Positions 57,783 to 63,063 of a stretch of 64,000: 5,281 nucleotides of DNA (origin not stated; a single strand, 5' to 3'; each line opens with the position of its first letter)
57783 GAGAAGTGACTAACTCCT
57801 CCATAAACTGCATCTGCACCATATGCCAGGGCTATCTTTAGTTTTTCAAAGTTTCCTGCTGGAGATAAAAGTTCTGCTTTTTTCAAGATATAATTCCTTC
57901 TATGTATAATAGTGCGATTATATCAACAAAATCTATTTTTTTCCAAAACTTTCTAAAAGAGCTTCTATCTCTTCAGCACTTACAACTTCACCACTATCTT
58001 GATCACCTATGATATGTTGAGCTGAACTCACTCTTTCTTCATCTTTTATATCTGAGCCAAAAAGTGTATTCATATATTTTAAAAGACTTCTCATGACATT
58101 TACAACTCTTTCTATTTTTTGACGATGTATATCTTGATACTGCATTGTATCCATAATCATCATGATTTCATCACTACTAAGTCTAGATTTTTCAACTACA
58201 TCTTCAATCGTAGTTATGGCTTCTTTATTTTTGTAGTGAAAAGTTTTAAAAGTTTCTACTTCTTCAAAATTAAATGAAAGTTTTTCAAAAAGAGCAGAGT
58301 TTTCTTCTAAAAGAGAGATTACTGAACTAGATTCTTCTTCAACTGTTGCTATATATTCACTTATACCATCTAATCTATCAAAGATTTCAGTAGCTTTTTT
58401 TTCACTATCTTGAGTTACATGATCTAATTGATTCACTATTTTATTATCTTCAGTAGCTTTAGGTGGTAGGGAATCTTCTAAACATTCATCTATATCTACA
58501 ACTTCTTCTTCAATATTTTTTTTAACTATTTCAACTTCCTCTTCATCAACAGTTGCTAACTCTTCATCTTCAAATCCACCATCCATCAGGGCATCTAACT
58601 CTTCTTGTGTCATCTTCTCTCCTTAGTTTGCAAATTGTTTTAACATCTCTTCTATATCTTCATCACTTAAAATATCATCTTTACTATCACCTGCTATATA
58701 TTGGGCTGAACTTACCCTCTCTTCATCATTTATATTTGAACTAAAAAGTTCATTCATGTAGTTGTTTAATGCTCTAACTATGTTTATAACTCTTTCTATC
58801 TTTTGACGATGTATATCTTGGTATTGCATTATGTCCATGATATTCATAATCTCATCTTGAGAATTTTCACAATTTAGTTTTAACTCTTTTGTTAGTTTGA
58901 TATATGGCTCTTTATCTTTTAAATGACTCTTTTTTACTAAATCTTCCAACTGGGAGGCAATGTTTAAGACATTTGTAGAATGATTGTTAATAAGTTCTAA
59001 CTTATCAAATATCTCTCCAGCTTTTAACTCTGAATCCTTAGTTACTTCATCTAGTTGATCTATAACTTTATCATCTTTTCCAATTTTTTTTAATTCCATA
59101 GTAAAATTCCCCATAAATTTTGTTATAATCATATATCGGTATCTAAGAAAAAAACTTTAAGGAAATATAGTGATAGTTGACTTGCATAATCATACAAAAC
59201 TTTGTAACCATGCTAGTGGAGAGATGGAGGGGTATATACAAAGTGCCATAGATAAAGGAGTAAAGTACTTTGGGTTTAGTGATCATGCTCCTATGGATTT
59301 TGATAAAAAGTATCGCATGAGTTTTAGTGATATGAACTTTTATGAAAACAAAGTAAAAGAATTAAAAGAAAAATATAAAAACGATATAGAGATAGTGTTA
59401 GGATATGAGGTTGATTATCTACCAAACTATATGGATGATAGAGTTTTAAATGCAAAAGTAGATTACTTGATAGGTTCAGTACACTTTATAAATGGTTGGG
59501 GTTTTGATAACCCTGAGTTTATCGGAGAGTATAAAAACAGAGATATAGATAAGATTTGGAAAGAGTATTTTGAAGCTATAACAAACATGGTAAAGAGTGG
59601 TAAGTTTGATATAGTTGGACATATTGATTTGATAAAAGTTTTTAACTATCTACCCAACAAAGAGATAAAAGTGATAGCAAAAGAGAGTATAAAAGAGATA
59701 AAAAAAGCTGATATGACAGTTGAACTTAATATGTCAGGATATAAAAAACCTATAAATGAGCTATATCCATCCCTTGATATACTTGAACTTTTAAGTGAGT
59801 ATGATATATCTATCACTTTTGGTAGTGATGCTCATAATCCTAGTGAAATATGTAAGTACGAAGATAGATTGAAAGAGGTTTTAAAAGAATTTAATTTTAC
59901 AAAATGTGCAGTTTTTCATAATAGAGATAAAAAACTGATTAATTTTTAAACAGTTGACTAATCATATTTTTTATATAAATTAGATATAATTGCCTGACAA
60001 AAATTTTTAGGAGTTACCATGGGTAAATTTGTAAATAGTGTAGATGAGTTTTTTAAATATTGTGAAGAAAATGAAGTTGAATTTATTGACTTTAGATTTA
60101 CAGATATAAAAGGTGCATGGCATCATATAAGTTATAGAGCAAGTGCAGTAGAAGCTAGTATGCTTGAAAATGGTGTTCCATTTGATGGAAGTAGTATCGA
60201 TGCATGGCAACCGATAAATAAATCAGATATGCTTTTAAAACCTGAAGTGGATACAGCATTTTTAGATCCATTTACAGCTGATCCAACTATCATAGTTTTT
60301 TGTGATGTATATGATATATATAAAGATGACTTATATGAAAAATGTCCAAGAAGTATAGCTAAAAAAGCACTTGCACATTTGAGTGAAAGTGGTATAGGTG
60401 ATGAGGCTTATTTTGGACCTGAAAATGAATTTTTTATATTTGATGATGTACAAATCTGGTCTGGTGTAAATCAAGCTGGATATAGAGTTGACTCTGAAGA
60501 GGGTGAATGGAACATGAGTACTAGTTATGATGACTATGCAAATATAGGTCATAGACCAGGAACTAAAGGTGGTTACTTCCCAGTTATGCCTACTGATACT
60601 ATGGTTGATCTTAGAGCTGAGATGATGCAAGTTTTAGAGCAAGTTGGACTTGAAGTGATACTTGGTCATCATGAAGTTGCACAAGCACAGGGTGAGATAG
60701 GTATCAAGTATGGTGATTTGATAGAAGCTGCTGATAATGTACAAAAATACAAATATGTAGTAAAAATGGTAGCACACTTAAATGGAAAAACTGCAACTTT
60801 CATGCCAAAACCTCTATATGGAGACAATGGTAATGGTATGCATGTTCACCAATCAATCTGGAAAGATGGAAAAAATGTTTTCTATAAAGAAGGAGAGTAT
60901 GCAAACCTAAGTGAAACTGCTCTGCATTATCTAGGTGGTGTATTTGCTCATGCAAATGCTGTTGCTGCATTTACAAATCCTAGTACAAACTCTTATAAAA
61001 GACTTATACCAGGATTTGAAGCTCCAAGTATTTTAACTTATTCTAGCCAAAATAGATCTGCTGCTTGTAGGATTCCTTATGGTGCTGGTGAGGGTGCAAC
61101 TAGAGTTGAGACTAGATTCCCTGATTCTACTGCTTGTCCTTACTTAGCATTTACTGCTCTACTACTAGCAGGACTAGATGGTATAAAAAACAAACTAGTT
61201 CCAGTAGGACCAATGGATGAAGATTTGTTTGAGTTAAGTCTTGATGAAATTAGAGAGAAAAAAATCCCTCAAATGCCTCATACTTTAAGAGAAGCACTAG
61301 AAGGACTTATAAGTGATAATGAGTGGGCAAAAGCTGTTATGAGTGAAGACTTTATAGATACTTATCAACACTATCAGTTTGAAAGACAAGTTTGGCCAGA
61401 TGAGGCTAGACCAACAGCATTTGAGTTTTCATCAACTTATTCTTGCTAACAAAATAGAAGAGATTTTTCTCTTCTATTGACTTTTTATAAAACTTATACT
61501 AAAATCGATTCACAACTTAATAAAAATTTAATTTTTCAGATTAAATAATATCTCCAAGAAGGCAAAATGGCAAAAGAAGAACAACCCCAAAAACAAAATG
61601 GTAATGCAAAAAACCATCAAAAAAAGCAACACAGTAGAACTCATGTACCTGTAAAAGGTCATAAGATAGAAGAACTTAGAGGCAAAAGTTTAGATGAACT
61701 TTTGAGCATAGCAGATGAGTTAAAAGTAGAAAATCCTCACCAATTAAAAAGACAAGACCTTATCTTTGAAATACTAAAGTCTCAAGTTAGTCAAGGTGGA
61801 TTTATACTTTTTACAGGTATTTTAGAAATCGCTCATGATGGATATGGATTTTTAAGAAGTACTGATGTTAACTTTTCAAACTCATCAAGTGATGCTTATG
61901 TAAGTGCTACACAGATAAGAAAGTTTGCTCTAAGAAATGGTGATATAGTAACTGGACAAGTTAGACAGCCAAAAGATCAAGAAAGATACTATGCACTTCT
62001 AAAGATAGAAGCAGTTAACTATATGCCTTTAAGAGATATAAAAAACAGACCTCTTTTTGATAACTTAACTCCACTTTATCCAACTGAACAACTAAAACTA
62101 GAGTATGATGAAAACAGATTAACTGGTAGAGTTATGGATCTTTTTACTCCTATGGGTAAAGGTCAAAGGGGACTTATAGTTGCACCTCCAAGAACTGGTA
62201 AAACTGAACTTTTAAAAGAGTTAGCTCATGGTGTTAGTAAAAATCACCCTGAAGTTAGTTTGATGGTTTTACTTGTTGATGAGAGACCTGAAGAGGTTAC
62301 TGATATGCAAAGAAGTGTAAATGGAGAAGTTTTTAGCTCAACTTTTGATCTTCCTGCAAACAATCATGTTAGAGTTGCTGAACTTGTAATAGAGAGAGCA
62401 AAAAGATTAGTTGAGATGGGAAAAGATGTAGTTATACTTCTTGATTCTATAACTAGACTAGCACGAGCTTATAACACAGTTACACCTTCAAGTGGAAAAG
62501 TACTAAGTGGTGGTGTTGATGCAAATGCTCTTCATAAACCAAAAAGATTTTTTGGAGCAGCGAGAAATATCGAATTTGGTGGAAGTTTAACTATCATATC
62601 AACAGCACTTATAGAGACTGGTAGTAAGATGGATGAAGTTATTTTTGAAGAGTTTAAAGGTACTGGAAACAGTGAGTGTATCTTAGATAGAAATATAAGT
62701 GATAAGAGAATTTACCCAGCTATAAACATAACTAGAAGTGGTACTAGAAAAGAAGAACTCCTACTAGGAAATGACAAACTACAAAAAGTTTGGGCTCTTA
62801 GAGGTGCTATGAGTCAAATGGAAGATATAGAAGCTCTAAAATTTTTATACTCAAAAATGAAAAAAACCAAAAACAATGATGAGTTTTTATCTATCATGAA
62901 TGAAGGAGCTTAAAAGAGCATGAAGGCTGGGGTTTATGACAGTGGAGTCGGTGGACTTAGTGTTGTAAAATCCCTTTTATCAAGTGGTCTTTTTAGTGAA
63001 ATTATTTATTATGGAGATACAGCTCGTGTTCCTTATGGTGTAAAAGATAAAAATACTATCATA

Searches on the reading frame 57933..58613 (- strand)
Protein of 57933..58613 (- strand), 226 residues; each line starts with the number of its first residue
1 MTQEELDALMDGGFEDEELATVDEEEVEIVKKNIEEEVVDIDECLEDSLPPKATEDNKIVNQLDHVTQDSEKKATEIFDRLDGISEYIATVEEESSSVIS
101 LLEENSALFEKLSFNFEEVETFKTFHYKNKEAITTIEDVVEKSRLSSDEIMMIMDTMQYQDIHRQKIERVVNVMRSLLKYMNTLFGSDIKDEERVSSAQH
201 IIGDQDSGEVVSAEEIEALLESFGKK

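Call 8: search_protein_families(library=pfam, proteins=[window:57933-58613:-])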
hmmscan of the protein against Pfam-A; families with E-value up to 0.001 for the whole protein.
window:57933-58613:- (226 aa): 1 family
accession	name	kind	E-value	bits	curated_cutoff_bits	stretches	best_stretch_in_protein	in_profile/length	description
PF04344.18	CheZ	-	0.00016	22.1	30.7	1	61-224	39-202/203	Chemotaxis phosphatase, CheZ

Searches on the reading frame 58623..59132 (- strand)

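Call 9: search_protein_families(library=ncbifam, proteins=[window:58623-59132:-], max_evalue=0.01)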
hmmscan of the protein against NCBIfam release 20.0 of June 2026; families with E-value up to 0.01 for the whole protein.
window:58623-59132:- (169 aa): 3 families
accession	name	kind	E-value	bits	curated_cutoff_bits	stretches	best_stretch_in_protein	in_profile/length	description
NF041271.1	Phos_CheZ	equivalog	7.2e-38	130.5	350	2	68-167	140-239/242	protein phosphatase CheZ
NF051852.1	efflux_TF_MtrR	exception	0.0064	16.3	280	1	57-124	87-152/205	multidrug efflux system transcriptional repressor MtrR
NF008368.0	PRK11166.1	equivalog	0.0078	16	257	0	83-139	122-178/217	protein phosphatase CheZ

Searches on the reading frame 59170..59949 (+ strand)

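Call 9: search_protein_families(library=ncbifam, proteins=[window:59170-59949:+], max_evalue=0.01)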
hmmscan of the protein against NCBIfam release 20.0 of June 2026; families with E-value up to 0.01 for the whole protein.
window:59170-59949:+ (259 aa): 9 families
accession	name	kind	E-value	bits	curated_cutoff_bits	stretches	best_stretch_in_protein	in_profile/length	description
NF005596.0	PRK07328.1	subfamily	5.2e-80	268.7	202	1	1-258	2-267/269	histidinol-phosphatase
TIGR01856.1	hisJ_fam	subfamily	1.9e-52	178.4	90.2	1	4-228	2-244/252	histidinol-phosphatase HisJ family protein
NF005235.0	PRK06740.1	equivalog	6.9e-44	150.6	442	1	54-257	120-329/335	histidinol phosphate phosphatase domain-containing protein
NF005996.1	PRK08123.1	equivalog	1.1e-37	129.8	133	1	4-230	2-257/262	histidinol-phosphatase HisJ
NF006702.0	PRK09248.1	domain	3.3e-19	69.3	264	1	2-259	4-231/246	PHP domain-containing protein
NF004086.0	PRK05588.1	equivalog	5.5e-15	56.1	321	1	3-255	2-252/255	histidinol phosphate phosphatase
NF005597.0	PRK07329.1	equivalog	5e-12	45.9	303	1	1-255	2-254/257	hypothetical protein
NF006251.0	PRK08392.1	equivalog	4.7e-11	42.6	212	1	3-233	2-196/216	hypothetical protein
NF005928.0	PRK07945.1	equivalog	1.4e-05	24.6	250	1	4-105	101-201/337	PHP domain-containing protein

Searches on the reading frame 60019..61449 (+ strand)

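Call 9: search_protein_families(library=ncbifam, proteins=[window:60019-61449:+], max_evalue=0.01)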
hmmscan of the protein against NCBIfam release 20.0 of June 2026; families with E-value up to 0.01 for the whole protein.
window:60019-61449:+ (476 aa): 5 families
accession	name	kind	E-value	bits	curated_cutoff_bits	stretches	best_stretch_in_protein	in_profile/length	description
TIGR00653.1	GlnA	equivalog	1.5e-189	630.5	429.15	1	10-474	2-461/462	type I glutamate--ammonia ligase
NF007006.0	PRK09469.1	equivalog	2.7e-160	534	845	1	7-457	2-451/469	glutamate--ammonia ligase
TIGR03105.1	gln_synth_III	equivalog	3.1e-69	233.6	469.6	2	197-453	158-414/435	type III glutamate--ammonia ligase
NF045547.1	GGputSyn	equivalog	2.7e-66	224.1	650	2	161-459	133-427/438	gamma-glutamylputrescine synthetase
NF041605.1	gln_syn_GlnII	equivalog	8.8e-13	48.1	500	2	179-377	128-320/333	glutamine synthetase GlnII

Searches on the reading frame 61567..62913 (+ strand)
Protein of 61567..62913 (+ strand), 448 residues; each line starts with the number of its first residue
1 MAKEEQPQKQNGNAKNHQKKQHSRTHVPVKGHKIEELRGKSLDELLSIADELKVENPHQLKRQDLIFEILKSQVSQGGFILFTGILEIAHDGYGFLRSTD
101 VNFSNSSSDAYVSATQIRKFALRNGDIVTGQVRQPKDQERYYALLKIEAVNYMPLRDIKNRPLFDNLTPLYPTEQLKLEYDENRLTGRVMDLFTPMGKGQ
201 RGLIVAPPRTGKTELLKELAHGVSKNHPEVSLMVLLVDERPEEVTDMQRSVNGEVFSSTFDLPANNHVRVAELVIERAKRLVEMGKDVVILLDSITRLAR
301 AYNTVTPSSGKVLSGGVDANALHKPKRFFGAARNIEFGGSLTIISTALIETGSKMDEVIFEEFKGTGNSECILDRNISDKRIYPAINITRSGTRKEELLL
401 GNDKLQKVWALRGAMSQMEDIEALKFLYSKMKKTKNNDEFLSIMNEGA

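Call 9: search_protein_families(library=ncbifam, proteins=[window:61567-62913:+], max_evalue=0.01)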
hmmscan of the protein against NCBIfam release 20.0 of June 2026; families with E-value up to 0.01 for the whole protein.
window:61567-62913:+ (448 aa): 28 families (the best 25 are shown)
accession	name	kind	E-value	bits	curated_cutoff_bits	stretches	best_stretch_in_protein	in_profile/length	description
TIGR00767.1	rho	equivalog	1.9e-205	682.5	509.45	1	33-446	2-415/415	transcription termination factor Rho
NF006886.1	PRK09376.1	equivalog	2.8e-203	675.3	315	1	33-444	2-413/413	transcription termination factor Rho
NF041509.1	paralog_Rho2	exception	3.3e-141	470.7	628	1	83-442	2-358/360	transcription termination factor Rho, short form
TIGR03498.1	FliI_clade3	equivalog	2.5e-23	82.4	587.45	1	188-427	129-372/418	flagellar protein export ATPase FliI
TIGR01026.1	fliI_yscN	subfamily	5.7e-22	78.1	379.5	1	187-424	150-390/440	FliI/YscN family ATPase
TIGR02546.1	III_secr_ATP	equivalog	8.8e-22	77.4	604.75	1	188-424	135-373/423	type III secretion system ATPase SctN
TIGR03496.1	FliI_clade1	equivalog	1.6e-21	76.7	619.1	1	188-424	126-366/414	flagellar protein export ATPase FliI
NF006012.0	PRK08149.1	equivalog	3.7e-18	65.7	594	1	188-427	143-384/431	type III secretion system ATPase SctN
TIGR03497.1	FliI_clade2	equivalog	4.7e-18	65.3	629.8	1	188-437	126-376/413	flagellar protein export ATPase FliI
NF005391.0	PRK06936.1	equivalog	7e-17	61.4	657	1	187-425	150-390/439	type III secretion system ATPase SctN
NF006575.0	PRK09099.1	subfamily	7.9e-17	61.1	706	1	188-425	154-393/443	type III secretion system ATPase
NF005295.0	PRK06820.1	equivalog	2.5e-16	59.7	690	1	187-424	151-390/440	EscN/YscN/HrcN family type III secretion system ATPase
NF005765.0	PRK07594.1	equivalog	7e-15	54.7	715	1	186-424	141-382/433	EscN/YscN/HrcN family type III secretion system ATPase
NF005535.1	PRK07196.1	equivalog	1.9e-13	50.2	715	1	189-426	147-387/434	flagellar protein export ATPase FliI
NF006290.1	PRK08472.1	equivalog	1.8e-11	43.5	644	1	191-424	149-384/433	flagellar protein export ATPase FliI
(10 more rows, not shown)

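Call 52: find_homologous_proteins(query=window:61567-62913:+, max_evalue=1e-100)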
Query window:61567-62913:+ (448 aa): 8000 proteins with E <= 1e-100 among 8000 candidates; the best 120 are listed.
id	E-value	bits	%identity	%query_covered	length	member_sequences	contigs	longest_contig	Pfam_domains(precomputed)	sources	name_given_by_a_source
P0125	4.9e-293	989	100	100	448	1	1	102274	PF07497.19,PF07498.19,PF00006.32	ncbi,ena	-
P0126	6.5e-284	959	96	100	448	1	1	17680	PF07497.19,PF07498.19,PF00006.32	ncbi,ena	-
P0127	6.5e-270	913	93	100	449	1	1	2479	PF07497.19,PF07498.19,PF00006.32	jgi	-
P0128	9.4e-268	906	91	100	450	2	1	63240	PF07497.19,PF07498.19,PF00006.32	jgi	-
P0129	3.1e-265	898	91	100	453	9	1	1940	PF07497.19,PF07498.19,PF00006.32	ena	-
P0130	2.2e-259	878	91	95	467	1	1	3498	PF07497.19,PF07498.19,PF00006.32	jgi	-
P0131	1.2e-258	876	88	100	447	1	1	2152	PF07497.19,PF07498.19,PF00006.32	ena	-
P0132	6.6e-258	874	90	98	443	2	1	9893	PF07497.19,PF07498.19,PF00006.32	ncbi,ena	-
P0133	1.5e-249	846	87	98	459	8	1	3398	PF07497.19,PF07498.19,PF00006.32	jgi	jgi:transcription termination factor Rho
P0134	3.9e-248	841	84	100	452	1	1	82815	PF07497.19,PF07498.19,PF00006.32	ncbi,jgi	jgi:transcription termination factor Rho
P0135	2.5e-247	839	84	98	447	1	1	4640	PF07497.19,PF07498.19,PF00006.32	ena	-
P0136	1.2e-245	833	83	99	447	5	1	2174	PF07497.19,PF07498.19,PF00006.32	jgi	-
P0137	2.6e-245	832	93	90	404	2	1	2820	PF07497.19,PF07498.19,PF00006.32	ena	-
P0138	1.0e-243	827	83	100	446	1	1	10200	PF07497.19,PF07498.19,PF00006.32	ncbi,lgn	-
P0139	3.2e-242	822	84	96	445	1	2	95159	PF07497.19,PF07498.19,PF00006.32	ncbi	-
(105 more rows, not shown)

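Call 53: find_encoding_contigs(protein=P0126, flank=10000, max_places=2)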
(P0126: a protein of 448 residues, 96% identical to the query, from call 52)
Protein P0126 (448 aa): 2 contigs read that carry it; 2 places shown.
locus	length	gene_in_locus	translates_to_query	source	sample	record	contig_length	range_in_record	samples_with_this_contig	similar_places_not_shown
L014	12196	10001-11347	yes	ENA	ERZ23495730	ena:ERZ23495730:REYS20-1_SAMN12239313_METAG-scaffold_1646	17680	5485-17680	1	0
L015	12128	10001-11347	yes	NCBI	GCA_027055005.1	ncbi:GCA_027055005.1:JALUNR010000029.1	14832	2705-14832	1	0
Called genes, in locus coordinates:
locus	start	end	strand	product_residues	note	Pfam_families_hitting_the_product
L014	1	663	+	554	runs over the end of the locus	PF00654:Voltage_CLC, PF00571:CBS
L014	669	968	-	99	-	PF01817:CM_2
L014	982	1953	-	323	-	PF07549:Sec_GG, PF02355:SecD_SecF_C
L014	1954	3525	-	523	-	PF21760:SecD_1st, PF22599:SecDF_P1_head, PF02355:SecD_SecF_C, PF00873:ACR_tran, PF03176:MMPL (weak)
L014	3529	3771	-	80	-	PF02699:YajC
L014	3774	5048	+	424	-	PF26365:ApoNAT_membrane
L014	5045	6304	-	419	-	PF01136:Peptidase_U32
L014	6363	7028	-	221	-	PF28017:CheZ_Pase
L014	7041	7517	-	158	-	PF28017:CheZ_Pase, PF04344:CheZ (weak), PF28017:CheZ_Pase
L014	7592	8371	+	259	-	PF02811:PHP, PF13263:PHP_C (faint)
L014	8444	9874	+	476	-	PF03951:Gln-synt_N, PF00120:Gln-synt_C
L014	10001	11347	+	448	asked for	PF07498:Rho_N, PF07497:Rho_RNA_bind, PF00006:ATP-synt_ab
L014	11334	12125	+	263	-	PF01177:Asp_Glu_race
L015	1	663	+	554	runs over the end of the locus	PF00654:Voltage_CLC, PF00571:CBS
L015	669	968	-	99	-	PF01817:CM_2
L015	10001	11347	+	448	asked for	PF07498:Rho_N, PF07497:Rho_RNA_bind, PF00006:ATP-synt_ab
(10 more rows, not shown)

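Call 54: find_encoding_contigs(protein=P0128, flank=10000, max_places=2)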
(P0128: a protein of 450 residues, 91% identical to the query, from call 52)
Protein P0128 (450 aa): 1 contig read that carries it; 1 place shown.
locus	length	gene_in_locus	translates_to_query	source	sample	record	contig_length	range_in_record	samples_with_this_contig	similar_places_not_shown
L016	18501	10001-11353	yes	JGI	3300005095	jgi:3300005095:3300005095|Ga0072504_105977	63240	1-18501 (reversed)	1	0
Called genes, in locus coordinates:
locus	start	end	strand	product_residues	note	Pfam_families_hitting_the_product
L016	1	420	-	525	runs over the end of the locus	PF14849:YidC_periplas, PF02096:60KD_IMP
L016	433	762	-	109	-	PF01809:YidD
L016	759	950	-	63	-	PF00825:Ribonuclease_P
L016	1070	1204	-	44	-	PF00468:Ribosomal_L34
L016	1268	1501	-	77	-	-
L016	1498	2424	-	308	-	PF04613:LpxD, PF25084:LbH_EIF2B (weak), PF14602:Hexapep_2 (faint), PF00132:Hexapep, PF25087:GMPPB_C (weak), PF00132:Hexapep (weak)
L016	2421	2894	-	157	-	PF01842:ACT, PF22629:ACT_AHAS_ss, PF13710:ACT_5, PF10369:ALS_ss_C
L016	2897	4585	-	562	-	PF02776:TPP_enzyme_N, PF00205:TPP_enzyme_M, PF02775:TPP_enzyme_C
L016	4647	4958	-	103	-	PF06865:Ppnp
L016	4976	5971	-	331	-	PF01136:Peptidase_U32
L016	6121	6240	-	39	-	-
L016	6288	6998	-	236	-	PF28017:CheZ_Pase, PF04344:CheZ (faint)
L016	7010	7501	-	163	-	PF28017:CheZ_Pase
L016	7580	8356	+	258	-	PF02811:PHP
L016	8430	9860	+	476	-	PF03951:Gln-synt_N, PF00120:Gln-synt_C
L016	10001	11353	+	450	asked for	PF07498:Rho_N, PF07497:Rho_RNA_bind, PF00006:ATP-synt_ab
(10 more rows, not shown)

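Call 55: find_encoding_contigs(protein=P0134, flank=10000, max_places=2)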
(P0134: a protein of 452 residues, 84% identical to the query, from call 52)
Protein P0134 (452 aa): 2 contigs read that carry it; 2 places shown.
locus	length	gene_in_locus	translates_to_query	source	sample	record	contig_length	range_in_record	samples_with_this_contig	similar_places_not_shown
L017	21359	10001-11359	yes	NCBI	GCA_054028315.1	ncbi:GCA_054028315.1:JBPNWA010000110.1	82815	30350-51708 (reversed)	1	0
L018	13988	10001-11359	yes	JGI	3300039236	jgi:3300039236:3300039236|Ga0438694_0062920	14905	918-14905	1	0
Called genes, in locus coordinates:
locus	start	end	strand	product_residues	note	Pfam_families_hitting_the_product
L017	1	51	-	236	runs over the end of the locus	PF01746:tRNA_m1G_MT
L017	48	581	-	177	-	PF01782:RimM, PF24986:PRC_RimM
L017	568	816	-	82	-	PF13083:KH_KhpA-B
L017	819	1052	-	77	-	PF00886:Ribosomal_S16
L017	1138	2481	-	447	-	PF02881:SRP54_N, PF00448:SRP54, PF01656:CbiA, PF13401:AAA_22 (weak), PF13614:AAA_31 (faint), PF02978:SRP_SPB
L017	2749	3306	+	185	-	-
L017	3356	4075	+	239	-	PF13441:Gly-zipper_YMGG, PF05433:Rick_17kDa_Anti (weak), PF13488:Gly-zipper_Omp, PF00691:OmpA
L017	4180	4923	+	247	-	PF18911:PKD_4 (faint)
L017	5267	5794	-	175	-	-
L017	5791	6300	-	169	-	PF00702:Hydrolase (weak), PF08645:PNK3P, PF13419:HAD_2, PF13242:Hydrolase_like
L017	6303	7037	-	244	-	PF13431:TPR_17 (faint), PF13181:TPR_8 (faint)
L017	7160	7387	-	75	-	PF03597:FixS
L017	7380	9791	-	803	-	PF12156:ATPase-cat_bd, PF00403:HMA, PF00122:E1-E2_ATPase, PF00702:Hydrolase, PF08282:Hydrolase_3 (faint)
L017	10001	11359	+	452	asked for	PF07498:Rho_N, PF07497:Rho_RNA_bind, PF00006:ATP-synt_ab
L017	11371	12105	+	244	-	PF01177:Asp_Glu_race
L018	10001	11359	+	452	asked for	PF07498:Rho_N, PF07497:Rho_RNA_bind, PF00006:ATP-synt_ab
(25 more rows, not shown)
